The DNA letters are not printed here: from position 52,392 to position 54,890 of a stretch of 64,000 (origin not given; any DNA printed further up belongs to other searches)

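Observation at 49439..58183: Nine-gene sigma-54 operon combining a cytoplasm-facing PsrABC-like Mo/W enzyme with HdrD-like and DUF169-ferredoxin partners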

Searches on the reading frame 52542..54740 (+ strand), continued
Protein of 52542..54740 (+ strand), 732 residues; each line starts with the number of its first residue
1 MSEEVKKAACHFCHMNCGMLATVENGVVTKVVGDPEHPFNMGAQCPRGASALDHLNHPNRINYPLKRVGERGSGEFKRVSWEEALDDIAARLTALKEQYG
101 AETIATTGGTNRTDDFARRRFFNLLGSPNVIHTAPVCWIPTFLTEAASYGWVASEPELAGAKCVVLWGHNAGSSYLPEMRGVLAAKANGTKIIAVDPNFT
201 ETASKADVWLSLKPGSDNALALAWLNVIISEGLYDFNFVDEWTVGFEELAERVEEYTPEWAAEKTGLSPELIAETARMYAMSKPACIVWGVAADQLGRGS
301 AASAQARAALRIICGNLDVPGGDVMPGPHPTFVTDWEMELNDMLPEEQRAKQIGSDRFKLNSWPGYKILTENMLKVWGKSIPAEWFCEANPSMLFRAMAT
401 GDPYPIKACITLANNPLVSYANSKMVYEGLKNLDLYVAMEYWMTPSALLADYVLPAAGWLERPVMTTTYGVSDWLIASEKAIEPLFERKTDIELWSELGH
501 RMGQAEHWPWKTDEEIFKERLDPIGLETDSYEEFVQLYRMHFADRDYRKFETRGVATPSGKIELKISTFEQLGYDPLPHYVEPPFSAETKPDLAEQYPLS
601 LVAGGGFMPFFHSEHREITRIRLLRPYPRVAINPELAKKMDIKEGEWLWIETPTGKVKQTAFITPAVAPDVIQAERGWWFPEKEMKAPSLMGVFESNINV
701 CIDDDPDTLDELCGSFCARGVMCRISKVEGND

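Call 32: search_protein_families(library=ncbifam, proteins=[L035:14884-16206:+, L031:3390-4391:+, L035:16420-18654:+, L031:4431-6617:+], max_evalue=0.00001)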
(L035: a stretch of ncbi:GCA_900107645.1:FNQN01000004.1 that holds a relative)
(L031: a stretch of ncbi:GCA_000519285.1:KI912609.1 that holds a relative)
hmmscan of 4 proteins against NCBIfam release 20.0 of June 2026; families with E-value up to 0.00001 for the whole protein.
L035:14884-16206:+ (440 aa): 35 families (the best 25 are shown)
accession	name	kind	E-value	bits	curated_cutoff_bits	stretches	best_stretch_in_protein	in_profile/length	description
NF045646.2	rSAM_Se_TrsS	equivalog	7.1e-113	377.4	490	2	13-335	2-326/441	radical SAM (seleno)protein TrsS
NF045702.1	rSAM_GDGT_ether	equivalog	1.5e-95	320.6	450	2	14-324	2-317/486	tetraether lipid synthase Tes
NF045703.1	rSAM_Tes_intein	exception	2.5e-52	177.9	1700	2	124-317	623-815/1040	tetraether lipid synthase Tes, intein-containing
NF001199.0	PRK00164.2-1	equivalog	1.6e-26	93.2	231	1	91-265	6-178/308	GTP 3',8-cyclase MoaA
TIGR02666.1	moaA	equivalog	2.2e-26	92.6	284.05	1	90-264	3-182/336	GTP 3',8-cyclase MoaA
TIGR02668.1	moaA_archaeal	equivalog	2.4e-26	92.5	325.25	1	97-266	10-177/303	GTP 3',8-cyclase MoaA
TIGR02109.1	PQQ_syn_pqqE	equivalog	5.6e-19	68.3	381.35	1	99-264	9-171/358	pyrroloquinoline quinone biosynthesis protein PqqE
TIGR04055.1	rSAM_NirJ2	equivalog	3.6e-18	66.2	500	1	99-265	2-164/326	putative heme d1 biosynthesis radical SAM protein NirJ2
TIGR04546.1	rSAM_ahbC_deAc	equivalog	7.8e-17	61.1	650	1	101-261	43-199/390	12,18-didecarboxysiroheme deacetylase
TIGR04347.1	pseudo_SAM_Halo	equivalog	1.9e-16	60.4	525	1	101-262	42-199/390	TIGR04347 family pseudo-SAM/SPASM protein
TIGR04054.1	rSAM_NirJ1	equivalog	1.2e-15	57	650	1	94-262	33-197/387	putative heme d1 biosynthesis radical SAM protein NirJ1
NF050035.1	rSAM_WgK_link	exception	1.9e-15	56.7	650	1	95-258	7-168/367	radical SAM/SPASM peptide maturase WgkB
TIGR04303.1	GeoRSP_rSAM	equivalog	7e-15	55.4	400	1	99-265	7-167/325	GeoRSP system radical SAM/SPASM protein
TIGR04545.1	rSAM_ahbD_hemeb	equivalog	1.2e-14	54.6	500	1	98-264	1-164/339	heme b synthase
NF045574.1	sacti_mat_StsB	exception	2e-13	50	625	1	102-262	101-253/466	StsB family radical SAM/SPASM domain sactipeptide maturase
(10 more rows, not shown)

L031:3390-4391:+ (333 aa): 1 family
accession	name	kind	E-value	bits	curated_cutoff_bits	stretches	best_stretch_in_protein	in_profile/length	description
TIGR00433.2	bioB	equivalog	3.6e-14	52.7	225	1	42-263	24-251/307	biotin synthase BioB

L035:16420-18654:+ (744 aa): 25 families
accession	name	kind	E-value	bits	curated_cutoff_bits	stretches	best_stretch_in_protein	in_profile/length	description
NF012032.0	PRK15488.1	equivalog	8.7e-78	262.1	694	1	7-665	41-699/759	thiosulfate reductase PhsA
TIGR01591.1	Fdh-alpha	equivalog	5.3e-76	256.1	666.25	2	12-331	1-316/672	formate dehydrogenase subunit alpha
TIGR02166.1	dmsA_ynfE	subfamily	4.2e-61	207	777.7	1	10-684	45-755/794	DMSO/selenate family reductase complex A subunit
NF047855.1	AssmNtatRedNasC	equivalog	1.1e-52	179.3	1100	2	6-331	17-341/708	assimilatory nitrate reductase catalytic subunit NasC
NF041885.1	selenate_YnfE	exception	3.4e-47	160.8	1675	1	10-333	49-405/805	selenate/tellurate reductase subunit YnfE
TIGR00509.1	bisC_fam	subfamily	8.8e-45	153.2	1017.55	1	23-684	7-710/772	molybdopterin guanine dinucleotide-containing S/N-oxide reductase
NF041884.1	selenate_YnfF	exception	4e-43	147.4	1650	1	7-332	43-397/798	selenate/tellurate reductase subunit YnfF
TIGR03479.1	DMSO_red_II_alp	subfamily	7e-42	143.5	984.75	2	50-248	103-303/913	molybdopterin-dependent oxidoreductase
NF011566.1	PRK14990.1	exception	2e-40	138.6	1600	1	12-333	61-418/814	dimethylsulfoxide reductase subunit A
NF041783.2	mnquin_red_QrcB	equivalog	6.6e-29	100.6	440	3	199-344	239-378/695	menaquinone reductase molybdopterin-binding-like subunit QrcB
NF011682.0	PRK15102.1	equivalog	4.3e-28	97.9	909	2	200-331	259-395/829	trimethylamine-N-oxide reductase TorA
TIGR02164.1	torA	equivalog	2.8e-27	95.2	1465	2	200-331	255-391/824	trimethylamine-N-oxide reductase TorA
TIGR01706.1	NAPA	equivalog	7.5e-27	94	930.55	1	6-253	39-292/830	periplasmic nitrate reductase subunit alpha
TIGR01701.1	Fdhalpha-like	subfamily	2.6e-26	92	582.15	1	62-332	94-385/744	FdhF/YdeP family oxidoreductase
NF010055.0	PRK13532.1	equivalog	1.1e-24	86.7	904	1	6-252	39-291/830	nitrate reductase catalytic subunit NapA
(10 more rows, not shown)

L031:4431-6617:+ (728 aa): 26 families (the best 25 are shown)
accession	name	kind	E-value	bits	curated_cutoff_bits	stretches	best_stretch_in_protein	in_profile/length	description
TIGR01591.1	Fdh-alpha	equivalog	4.4e-94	315.9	666.25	2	8-327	2-320/672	formate dehydrogenase subunit alpha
NF012032.0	PRK15488.1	equivalog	5.8e-86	289.1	694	1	7-667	46-709/759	thiosulfate reductase PhsA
TIGR02166.1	dmsA_ynfE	subfamily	9.4e-76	255.5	777.7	2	7-249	47-304/794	DMSO/selenate family reductase complex A subunit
TIGR03479.1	DMSO_red_II_alp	subfamily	1.8e-58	198.4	984.75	2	33-244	94-307/913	molybdopterin-dependent oxidoreductase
NF047855.1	AssmNtatRedNasC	equivalog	3.7e-57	194.1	1100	3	161-300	181-319/708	assimilatory nitrate reductase catalytic subunit NasC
TIGR00509.1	bisC_fam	subfamily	8.2e-51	173.1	1017.55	1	69-701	65-733/772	molybdopterin guanine dinucleotide-containing S/N-oxide reductase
NF041884.1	selenate_YnfF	exception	1.2e-47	162.3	1650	1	36-324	82-397/798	selenate/tellurate reductase subunit YnfF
NF011566.1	PRK14990.1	exception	1.9e-47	161.8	1600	2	38-249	98-324/814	dimethylsulfoxide reductase subunit A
NF041885.1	selenate_YnfE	exception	1.5e-46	158.6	1675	1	41-249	90-311/805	selenate/tellurate reductase subunit YnfE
NF041323.1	Nitr_red_NasA_Halo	equivalog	5.8e-37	127.6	1000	1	12-506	3-473/673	assimilatory nitrate reductase NasA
NF011682.0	PRK15102.1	equivalog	1.1e-36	126.3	909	2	191-330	258-402/829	trimethylamine-N-oxide reductase TorA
NF041783.2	mnquin_red_QrcB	equivalog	2.1e-36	125.3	440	2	5-323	53-364/695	menaquinone reductase molybdopterin-binding-like subunit QrcB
TIGR02164.1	torA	equivalog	5.4e-35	120.7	1465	2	406-681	466-766/824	trimethylamine-N-oxide reductase TorA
TIGR01553.1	formate-DH-alph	equivalog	5.8e-33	113.7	814.2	1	6-245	46-305/1009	formate dehydrogenase-N subunit alpha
NF041714.1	arsenate_red_ArrA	equivalog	3.1e-29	101.7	1600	2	2-244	48-296/848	arsenate respiratory reductase molybdopterin-containing subunit ArrA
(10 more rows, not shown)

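Call 60: find_encoding_contigs(protein=P0116, flank=10000, max_places=1)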
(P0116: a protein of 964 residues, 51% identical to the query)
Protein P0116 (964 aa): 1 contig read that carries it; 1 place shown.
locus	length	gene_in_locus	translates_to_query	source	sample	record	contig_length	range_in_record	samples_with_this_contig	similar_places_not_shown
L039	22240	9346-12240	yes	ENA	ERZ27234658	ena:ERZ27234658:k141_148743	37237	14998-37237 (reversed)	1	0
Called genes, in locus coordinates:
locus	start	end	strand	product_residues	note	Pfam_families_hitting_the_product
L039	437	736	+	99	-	-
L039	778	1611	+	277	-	PF10609:ParA, PF01656:CbiA, PF09140:MipZ (weak)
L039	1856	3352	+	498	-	-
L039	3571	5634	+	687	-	PF00009:GTP_EFTU, PF22042:EF-G_D2, PF03144:GTP_EFTU_D2, PF14492:EFG_III, PF03764:EFG_IV, PF00679:EFG_C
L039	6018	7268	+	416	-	PF07690:MFS_1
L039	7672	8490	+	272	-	PF00753:Lactamase_B, PF12706:Lactamase_B_2, PF23023:Anti-Pycsar_Apyc1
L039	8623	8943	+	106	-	-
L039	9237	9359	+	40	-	-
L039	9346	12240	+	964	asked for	PF04879:Molybdop_Fe4S4, PF00384:Molybdopterin, PF01568:Molydop_binding, PF17780:OCRE (faint)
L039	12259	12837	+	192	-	PF12838:Fer4_7 (faint), PF13237:Fer4_10 (faint), PF14697:Fer4_21 (faint), PF13247:Fer4_11, PF13187:Fer4_9 (weak), PF00037:Fer4 (weak), PF12797:Fer4_2 (weak)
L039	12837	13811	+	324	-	PF03916:NrfD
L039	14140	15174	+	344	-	PF02754:CCG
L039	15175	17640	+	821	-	PF04879:Molybdop_Fe4S4 (weak), PF00384:Molybdopterin, PF01568:Molydop_binding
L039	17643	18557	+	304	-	PF09837:DUF2064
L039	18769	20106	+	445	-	PF23545:Zn_ribbon_HMPTM, PF04055:Radical_SAM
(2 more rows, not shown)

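Call 70: search_protein_families(library=ncbifam, proteins=[L035:9190-9981:+, L035:12807-13706:+, L035:13721-14887:+, L035:18699-19553:+, L035:19546-20532:+, L035:20546-21100:+, L035:21104-21622:+, L035:6243-7793:+], max_evalue=1e-8)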
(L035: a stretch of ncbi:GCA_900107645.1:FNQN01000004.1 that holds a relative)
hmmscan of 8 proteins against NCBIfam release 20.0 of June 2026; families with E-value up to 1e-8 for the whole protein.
L035:9190-9981:+ (263 aa): 7 families
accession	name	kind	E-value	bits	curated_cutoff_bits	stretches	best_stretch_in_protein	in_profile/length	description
NF038231.1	MBL_Geo_Pelo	equivalog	1.1e-37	129.9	360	1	4-261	1-249/250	GPMC system MBL fold metallohydrolase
NF002553.0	PRK02113.1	equivalog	3e-33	115.3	386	1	4-261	2-250/252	MBL fold metallo-hydrolase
TIGR03307.1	PhnP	equivalog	2.2e-32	112.4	272.25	1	5-259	3-247/249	phosphonate metabolism protein PhnP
TIGR02108.2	PQQ_syn_pqqB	equivalog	2.6e-21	76.3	245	1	5-213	2-236/298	pyrroloquinoline quinone biosynthesis protein PqqB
TIGR02651.1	RNase_Z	equivalog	5.4e-17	61.8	292.95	0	159-261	197-300/302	ribonuclease Z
NF000801.0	PRK00055.1-3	equivalog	2e-13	50.1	252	0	32-100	13-84/307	ribonuclease Z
NF041851.1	cyc_nuc_deg_phdiest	equivalog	8.6e-11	41.7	400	1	42-256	24-246/253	cyclic nucleotide-degrading phosphodiesterase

L035:12807-13706:+ (299 aa): 0 families

L035:13721-14887:+ (388 aa): 3 families
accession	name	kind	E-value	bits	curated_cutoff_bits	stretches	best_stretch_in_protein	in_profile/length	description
NF045663.1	diclust_near_Sec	equivalog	6e-43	147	530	1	20-346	311-637/759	pyridine nucleotide-disulfide oxidoreductase/dicluster-binding protein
NF004898.0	PRK06259.1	equivalog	8.6e-20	70.8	385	1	54-331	182-469/488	fumarate reductase (CoM/CoB) subunit TfrB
NF045670.1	quin_L_LdhH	equivalog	3.7e-15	55.3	800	1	129-326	465-686/706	L-lactate dehydrogenase (quinone) large subunit LdhH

L035:18699-19553:+ (284 aa): 1 family
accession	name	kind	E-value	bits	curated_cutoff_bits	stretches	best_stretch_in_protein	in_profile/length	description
TIGR04282.1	glyco_like_cofC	hypoth_equivalog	3.9e-19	69.2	134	1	8-231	1-189/189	TIGR04282 family arsenosugar biosynthesis glycosyltransferase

L035:19546-20532:+ (328 aa): 6 families
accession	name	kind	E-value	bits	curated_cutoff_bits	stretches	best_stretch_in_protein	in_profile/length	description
TIGR01944.1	rnfB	subfamily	1.9e-11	43.9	68.7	1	5-81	109-178/190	RnfABCDGE type electron transport complex subunit B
NF043039.1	HgcAB_like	equivalog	3.4e-11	43.3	285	1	3-64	294-350/350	HgcAB-like fusion protein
NF040864.1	HgcB_ferredoxin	equivalog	5e-11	42.3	99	1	4-65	9-63/93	mercury methylation ferredoxin HgcB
TIGR03048.1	PS_I_psaC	equivalog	2.9e-10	40.2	130.65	1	9-74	8-75/80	photosystem I iron-sulfur center protein PsaC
NF007205.0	PRK09626.1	equivalog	6.9e-10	38.9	93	1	4-69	12-77/105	2-oxoglutarate-acceptor oxidoreductase subunit OorD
NF042909.1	FMH_DH_FwdF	exception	9.3e-09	34.8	375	0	4-66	252-314/336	tungsten-dependent formylmethanofuran dehydrogenase subunit FwdF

L035:20546-21100:+ (184 aa): 4 families
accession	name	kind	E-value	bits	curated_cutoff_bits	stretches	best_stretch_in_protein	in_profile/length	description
NF045733.1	StyMonoxStyB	equivalog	4.1e-14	52.8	200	1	28-154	18-135/150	styrene monooxygenase NADH-dependent flavin reductase subunit StyB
TIGR02296.1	HpaC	equivalog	1.1e-10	41.8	205.95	1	27-155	14-139/154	4-hydroxyphenylacetate 3-monooxygenase, reductase component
NF045630.1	monooxsub_HsaB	equivalog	5.6e-10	39.3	230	1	47-149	43-139/186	3-hydroxy-9,10-secoandrosta-1,3,5(10)-triene-9,17-dione monooxygenase reductase subunit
NF042921.1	HpaC_Thermus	equivalog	9.6e-09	35.4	200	0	35-153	25-133/150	4-hydroxyphenylacetate 3-monooxygenase reductase subunit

L035:21104-21622:+ (172 aa): 0 families

L035:6243-7793:+ (516 aa): 25 families
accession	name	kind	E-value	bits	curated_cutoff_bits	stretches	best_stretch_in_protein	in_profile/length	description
TIGR01817.1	nifA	equivalog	7.8e-100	335.1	528.85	1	112-470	106-462/534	nif-specific transcriptional activator NifA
NF011958.0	PRK15429.1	equivalog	8.8e-98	328.7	830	1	119-513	302-688/692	formate hydrogenlyase transcriptional activator FlhA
NF003451.0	PRK05022.1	equivalog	2.7e-97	326.6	476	1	120-511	118-510/512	nitric oxide reductase transcriptional regulator NorR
TIGR01818.1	ntrC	equivalog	4.4e-94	315.9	558.6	1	177-483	114-416/463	nitrogen regulation protein NR(I)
NF041552.1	TF_PrdR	equivalog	1.1e-93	314.6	795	1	178-508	248-575/577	sigma-54 dependent transcriptional regulator PrdR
NF008469.0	PRK11361.1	equivalog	1.1e-89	301.3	714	1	153-511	103-456/461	acetoacetate metabolism transcriptional regulator AtoC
TIGR02915.1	PEP_resp_reg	equivalog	8e-87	291.9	502.6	1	168-512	114-445/445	PEP-CTERM-box response regulator transcription factor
NF038308.1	RNA_repair_RtcR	equivalog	1.5e-86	291.4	650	1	179-429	162-420/530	RNA repair transcriptional activator RtcR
TIGR02974.1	phageshock_pspF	equivalog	1.6e-80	270.9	443.55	1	206-435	8-237/336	phage shock protein operon transcriptional activator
TIGR02329.1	propionate_PrpR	equivalog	3.1e-80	270.3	499.2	1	187-507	202-525/526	propionate catabolism operon regulatory protein PrpR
NF008176.1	PRK10923.1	equivalog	1.4e-79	267.9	620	1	180-434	122-374/469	nitrogen regulation protein NR(I)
NF050807.1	TransRegFlbDCaul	equivalog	2.8e-78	263.8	750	1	196-507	117-436/454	sigma-54-dependent transcriptional regulator FlbD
NF011953.0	PRK15424.1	equivalog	6.1e-76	256.1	703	1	166-507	188-532/538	propionate catabolism operon regulatory protein PrpR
NF041906.1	V4R_TF_MobR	exception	2e-74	251.1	999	1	198-508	233-543/544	phenol degradation transcriptional regulator MobR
NF008622.0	PRK11608.1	equivalog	6.6e-74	248.9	529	1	197-511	6-325/329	phage shock protein operon transcriptional activator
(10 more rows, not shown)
